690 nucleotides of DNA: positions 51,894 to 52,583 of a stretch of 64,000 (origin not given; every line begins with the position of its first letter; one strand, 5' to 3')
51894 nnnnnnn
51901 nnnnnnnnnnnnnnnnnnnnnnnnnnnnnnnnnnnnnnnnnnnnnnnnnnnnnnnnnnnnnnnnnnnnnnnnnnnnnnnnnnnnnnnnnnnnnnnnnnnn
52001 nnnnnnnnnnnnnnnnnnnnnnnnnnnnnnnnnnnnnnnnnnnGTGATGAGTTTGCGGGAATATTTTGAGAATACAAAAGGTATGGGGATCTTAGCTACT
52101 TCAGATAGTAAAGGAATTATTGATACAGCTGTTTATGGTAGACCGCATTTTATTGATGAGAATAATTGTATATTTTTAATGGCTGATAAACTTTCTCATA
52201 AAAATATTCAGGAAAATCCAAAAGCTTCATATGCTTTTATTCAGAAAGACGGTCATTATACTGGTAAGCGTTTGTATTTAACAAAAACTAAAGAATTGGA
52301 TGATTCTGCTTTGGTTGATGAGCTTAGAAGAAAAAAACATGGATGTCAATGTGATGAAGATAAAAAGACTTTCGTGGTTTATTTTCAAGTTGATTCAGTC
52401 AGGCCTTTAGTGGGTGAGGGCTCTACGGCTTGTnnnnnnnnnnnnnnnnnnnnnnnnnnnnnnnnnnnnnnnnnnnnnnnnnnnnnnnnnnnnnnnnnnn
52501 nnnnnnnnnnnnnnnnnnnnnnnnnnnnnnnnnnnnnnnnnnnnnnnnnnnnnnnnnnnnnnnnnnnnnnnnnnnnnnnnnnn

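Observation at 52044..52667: PNPOx-like flavoprotein fused to three exact C-x2-C-x8-H-x-C repeats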

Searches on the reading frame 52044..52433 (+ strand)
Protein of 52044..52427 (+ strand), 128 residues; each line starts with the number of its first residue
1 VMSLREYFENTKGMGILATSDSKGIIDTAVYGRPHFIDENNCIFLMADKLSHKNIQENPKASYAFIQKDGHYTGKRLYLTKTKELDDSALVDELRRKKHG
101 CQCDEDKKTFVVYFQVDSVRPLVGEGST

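Call 29: search_protein_families(library=pfam, proteins=[window:52044-52427:+], max_evalue=0.1)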
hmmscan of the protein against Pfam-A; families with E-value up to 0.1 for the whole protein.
seq(128 aa): 1 family
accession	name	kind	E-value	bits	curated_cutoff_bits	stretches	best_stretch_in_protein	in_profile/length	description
PF01243.27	PNPOx_N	-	0.00066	20.5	28.1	1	10-98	10-92/120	Pyridoxamine 5'-phosphate oxidase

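Call 33: search_solved_structures(query=A3, max_evalue=1, show_alignments=2)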
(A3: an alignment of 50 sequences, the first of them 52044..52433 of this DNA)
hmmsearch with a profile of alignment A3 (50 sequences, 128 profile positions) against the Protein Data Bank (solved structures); distinct sequences matched with E-value up to 1: 7.
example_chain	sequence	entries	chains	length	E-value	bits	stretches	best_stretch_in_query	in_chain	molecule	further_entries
3in6_A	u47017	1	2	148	3.5e-05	27.2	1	15-123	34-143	FMN-binding protein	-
1vl7_A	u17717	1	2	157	0.41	14.1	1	13-70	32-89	hypothetical protein alr5027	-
5en1_A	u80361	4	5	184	0.67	13.4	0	11-41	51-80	Heterogeneous nuclear ribonucleoproteins A2/B1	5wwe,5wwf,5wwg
5ho4_A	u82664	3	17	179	0.67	13.4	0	11-41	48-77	Heterogeneous nuclear ribonucleoproteins A2/B1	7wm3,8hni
8k3f_A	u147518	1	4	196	0.67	13.4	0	36-91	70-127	Recombination protein RecR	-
3ul3_B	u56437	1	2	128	0.69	13.3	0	65-98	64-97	Thioredoxin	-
4o32_A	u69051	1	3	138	0.71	13.3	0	65-97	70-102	Thioredoxin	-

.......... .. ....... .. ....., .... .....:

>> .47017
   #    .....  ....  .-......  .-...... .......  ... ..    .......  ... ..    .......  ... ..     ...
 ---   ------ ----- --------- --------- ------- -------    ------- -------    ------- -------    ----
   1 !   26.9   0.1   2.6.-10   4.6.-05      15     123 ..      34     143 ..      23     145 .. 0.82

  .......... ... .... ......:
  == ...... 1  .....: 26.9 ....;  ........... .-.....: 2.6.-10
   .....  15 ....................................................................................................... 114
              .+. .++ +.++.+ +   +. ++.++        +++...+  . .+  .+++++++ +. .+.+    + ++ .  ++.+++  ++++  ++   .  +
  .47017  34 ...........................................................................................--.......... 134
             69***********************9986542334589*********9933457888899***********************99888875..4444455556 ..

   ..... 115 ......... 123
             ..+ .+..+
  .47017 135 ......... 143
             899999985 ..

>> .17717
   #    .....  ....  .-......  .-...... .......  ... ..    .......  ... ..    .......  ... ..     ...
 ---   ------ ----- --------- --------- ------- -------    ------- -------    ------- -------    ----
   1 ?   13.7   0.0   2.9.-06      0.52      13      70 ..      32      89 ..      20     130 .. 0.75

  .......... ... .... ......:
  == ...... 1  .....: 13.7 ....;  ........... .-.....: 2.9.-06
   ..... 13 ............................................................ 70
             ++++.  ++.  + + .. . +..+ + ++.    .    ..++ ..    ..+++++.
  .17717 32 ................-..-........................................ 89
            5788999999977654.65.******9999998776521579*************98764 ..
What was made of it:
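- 52047..52418 (+): N-terminal split-barrel (PNPOx-like) domain, aa 2-125. The cofactor is undetermined (FMN, heme or F420 class). Profile hit to PDB 3in6 'FMN-binding protein', E 3.5e-5 (call 33).
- On PNPOx_N / FMN-binding split barrel (PF01243): The profile hits 3in6 at E 3.5e-5 (call 33).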

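Call 85: find_related_loci(query=A3, collection=metagenome_contigs, flank=4000)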
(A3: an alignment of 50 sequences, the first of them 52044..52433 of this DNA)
Query A3 (130 aa) in metagenome_contigs; peptide patterns used: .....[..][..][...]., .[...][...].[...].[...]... (x = any residue, [..] = any of these).
600 stretches matched a pattern (row limit reached: there are more); 579 encode a relative of the query (tblastn E <= 1e-3); the best 80 are kept; 80 distinct loci.
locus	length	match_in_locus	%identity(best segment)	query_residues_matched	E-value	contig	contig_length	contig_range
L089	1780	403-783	60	2-125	2e-52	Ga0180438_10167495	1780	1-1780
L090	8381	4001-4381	55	1-126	3e-47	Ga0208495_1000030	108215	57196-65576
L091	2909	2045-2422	56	2-127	2e-46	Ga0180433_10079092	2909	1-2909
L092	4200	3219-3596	57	1-124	5e-45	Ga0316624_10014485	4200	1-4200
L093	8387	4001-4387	56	1-127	5e-45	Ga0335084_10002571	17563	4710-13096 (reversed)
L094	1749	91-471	56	1-125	8e-46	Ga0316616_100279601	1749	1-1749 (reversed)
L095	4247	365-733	59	2-125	8e-45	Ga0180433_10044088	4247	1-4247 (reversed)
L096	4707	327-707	56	1-125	2e-44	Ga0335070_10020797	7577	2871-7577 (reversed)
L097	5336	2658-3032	57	2-124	3e-44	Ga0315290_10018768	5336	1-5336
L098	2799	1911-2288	55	1-124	2e-44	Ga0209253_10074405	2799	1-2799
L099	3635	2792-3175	53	2-125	4e-44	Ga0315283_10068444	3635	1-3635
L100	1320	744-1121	54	2-125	2e-45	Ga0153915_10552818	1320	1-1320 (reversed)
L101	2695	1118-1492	56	2-124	6e-44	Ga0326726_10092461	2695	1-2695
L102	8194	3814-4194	53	1-125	8e-44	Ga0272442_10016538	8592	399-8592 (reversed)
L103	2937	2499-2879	55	1-126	8e-44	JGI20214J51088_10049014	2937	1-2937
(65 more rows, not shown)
